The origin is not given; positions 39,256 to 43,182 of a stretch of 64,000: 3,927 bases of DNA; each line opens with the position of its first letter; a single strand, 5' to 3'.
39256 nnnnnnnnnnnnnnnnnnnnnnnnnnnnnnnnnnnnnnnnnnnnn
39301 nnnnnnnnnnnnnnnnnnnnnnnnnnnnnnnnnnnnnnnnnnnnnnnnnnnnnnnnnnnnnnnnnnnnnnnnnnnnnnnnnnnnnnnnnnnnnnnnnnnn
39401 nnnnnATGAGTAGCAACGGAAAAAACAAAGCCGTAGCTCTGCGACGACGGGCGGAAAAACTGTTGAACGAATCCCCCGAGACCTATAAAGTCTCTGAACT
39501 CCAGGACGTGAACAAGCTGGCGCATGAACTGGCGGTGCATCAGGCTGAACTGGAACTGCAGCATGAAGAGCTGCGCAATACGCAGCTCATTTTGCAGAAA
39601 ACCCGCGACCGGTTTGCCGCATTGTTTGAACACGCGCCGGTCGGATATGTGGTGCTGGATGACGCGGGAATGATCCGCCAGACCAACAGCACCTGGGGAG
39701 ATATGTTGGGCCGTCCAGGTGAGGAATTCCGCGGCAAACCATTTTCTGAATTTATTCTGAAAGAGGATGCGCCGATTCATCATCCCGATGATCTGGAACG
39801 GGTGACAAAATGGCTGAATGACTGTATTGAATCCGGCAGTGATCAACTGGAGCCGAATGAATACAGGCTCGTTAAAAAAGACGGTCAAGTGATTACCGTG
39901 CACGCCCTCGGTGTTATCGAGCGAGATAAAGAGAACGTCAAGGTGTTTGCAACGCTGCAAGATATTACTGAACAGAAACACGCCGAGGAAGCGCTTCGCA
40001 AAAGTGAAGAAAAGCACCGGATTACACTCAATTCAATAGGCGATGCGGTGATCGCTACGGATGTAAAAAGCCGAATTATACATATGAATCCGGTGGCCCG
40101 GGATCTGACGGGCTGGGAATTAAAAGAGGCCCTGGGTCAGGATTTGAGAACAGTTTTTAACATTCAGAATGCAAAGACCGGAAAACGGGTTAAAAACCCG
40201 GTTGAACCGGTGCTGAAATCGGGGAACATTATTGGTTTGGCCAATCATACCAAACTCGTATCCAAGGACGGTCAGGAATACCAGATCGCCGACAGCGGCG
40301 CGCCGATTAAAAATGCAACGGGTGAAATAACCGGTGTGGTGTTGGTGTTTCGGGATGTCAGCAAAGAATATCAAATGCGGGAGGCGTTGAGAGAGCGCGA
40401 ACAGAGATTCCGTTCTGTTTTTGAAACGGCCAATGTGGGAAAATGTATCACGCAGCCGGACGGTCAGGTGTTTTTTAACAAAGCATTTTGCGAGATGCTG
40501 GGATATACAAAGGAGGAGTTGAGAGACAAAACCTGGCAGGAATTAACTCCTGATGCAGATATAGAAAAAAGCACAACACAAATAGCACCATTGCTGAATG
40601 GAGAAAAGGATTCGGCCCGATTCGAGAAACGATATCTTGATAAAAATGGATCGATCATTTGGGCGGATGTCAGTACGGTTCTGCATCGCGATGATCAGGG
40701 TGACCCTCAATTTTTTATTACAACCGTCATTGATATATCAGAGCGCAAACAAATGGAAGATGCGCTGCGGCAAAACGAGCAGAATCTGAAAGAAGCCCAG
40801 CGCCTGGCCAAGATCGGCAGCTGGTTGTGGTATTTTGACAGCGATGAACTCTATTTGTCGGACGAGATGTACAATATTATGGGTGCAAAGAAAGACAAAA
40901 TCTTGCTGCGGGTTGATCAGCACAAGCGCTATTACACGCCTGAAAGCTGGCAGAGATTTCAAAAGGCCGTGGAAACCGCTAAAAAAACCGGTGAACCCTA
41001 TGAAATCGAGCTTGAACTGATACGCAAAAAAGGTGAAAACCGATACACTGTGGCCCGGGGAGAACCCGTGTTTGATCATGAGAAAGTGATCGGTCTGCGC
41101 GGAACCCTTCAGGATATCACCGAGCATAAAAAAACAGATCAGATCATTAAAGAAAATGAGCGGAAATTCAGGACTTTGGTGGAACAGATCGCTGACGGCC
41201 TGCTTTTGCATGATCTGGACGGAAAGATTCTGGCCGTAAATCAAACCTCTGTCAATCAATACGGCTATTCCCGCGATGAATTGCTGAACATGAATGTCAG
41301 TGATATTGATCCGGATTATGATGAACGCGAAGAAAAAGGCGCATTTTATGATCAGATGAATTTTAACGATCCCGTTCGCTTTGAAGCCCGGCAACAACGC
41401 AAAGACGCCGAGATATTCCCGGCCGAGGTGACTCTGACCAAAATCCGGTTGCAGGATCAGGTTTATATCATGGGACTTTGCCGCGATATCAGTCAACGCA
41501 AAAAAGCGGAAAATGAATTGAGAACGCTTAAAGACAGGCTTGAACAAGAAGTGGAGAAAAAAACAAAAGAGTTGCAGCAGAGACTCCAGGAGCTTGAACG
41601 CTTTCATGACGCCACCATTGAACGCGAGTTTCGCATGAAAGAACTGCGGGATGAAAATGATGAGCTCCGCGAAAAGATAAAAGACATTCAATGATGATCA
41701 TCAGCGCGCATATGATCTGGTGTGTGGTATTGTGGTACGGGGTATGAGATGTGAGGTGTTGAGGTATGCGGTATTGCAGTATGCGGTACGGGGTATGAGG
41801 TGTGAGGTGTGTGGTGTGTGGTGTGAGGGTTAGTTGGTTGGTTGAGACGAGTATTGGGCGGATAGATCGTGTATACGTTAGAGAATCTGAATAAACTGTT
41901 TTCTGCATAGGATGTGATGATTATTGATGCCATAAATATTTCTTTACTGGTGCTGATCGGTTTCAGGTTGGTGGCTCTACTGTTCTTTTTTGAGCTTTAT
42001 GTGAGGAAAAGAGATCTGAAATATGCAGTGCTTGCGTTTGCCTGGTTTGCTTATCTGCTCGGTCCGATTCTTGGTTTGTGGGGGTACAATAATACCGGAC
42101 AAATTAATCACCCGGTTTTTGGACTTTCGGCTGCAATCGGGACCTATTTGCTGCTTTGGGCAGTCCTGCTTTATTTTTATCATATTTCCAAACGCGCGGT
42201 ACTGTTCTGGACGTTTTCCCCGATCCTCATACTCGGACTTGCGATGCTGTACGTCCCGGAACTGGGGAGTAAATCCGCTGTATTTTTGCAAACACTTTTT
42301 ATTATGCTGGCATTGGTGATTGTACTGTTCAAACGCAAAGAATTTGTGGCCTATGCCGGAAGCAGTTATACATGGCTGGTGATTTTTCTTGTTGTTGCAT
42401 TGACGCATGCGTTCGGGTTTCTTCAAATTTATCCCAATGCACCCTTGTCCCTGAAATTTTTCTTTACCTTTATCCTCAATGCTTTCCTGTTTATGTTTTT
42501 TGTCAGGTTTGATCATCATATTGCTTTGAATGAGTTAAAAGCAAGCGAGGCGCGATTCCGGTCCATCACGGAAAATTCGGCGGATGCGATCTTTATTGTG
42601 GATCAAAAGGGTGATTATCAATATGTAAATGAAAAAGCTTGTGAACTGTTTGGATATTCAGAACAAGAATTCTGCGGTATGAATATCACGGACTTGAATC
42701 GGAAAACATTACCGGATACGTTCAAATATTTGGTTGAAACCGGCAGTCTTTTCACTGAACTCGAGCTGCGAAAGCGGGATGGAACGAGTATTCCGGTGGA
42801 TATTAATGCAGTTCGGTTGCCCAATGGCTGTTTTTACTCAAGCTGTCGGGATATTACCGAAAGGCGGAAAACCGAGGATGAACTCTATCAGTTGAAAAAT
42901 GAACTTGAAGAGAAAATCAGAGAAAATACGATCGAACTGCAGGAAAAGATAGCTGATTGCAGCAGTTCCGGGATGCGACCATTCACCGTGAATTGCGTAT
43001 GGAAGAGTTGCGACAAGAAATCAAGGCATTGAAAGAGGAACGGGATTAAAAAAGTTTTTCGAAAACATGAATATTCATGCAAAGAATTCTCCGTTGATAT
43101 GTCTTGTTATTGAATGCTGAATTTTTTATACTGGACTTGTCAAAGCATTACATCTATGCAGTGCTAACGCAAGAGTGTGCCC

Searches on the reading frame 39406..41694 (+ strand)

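Call 9: search_protein_families(library=pfam, proteins=[window:39406-41694:+], max_evalue=0.01)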
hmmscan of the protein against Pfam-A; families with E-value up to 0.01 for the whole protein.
window:39406-41694:+ (762 aa): 8 families
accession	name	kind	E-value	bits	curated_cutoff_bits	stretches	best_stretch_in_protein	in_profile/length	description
PF13426.13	PAS_9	-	1.6e-60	202.2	27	5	347-446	5-103/103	PAS domain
PF00989.32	PAS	-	3.7e-50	169.1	22.6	4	208-318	7-113/113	PAS fold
PF08447.18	PAS_3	-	5.9e-50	167.9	25.6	3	355-441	2-89/89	PAS fold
PF08448.16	PAS_4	-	3.1e-49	166.2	23.1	5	349-449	11-110/110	PAS fold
PF13188.13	PAS_8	-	1.7e-31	107.5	21.8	4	69-118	2-48/65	PAS domain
PF14598.12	PAS_11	-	5.6e-07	30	25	0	124-178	40-92/109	PAS domain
PF12860.13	PAS_7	-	6.7e-07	29.9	27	0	75-195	2-115/115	PAS fold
PF24820.1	Diguanyl_cycl_sensor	-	4.2e-06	27.1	28.1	0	81-163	9-87/109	Diguanylate cyclase-like sensor domain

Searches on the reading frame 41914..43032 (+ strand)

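Call 12: search_protein_families(library=pfam, proteins=[window:41914-43032:+], max_evalue=0.001)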
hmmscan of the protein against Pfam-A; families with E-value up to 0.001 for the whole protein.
window:41914-43032:+ (372 aa): 6 families
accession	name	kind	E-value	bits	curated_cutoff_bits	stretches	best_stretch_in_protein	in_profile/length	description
PF00989.32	PAS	-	1.6e-14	54.3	22.6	1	214-302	2-96/113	PAS fold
PF13426.13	PAS_9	-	1.1e-12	48.5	27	1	224-316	2-103/103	PAS domain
PF13188.13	PAS_8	-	2.3e-10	40.4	21.8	1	213-259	1-44/65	PAS domain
PF08448.16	PAS_4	-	6.6e-09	36.4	23.1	1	220-318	2-109/110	PAS fold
PF12860.13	PAS_7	-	3.2e-06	27.7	27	0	283-321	78-114/115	PAS fold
PF24820.1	Diguanyl_cycl_sensor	-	0.00017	21.9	28.1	1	223-276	6-59/109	Diguanylate cyclase-like sensor domain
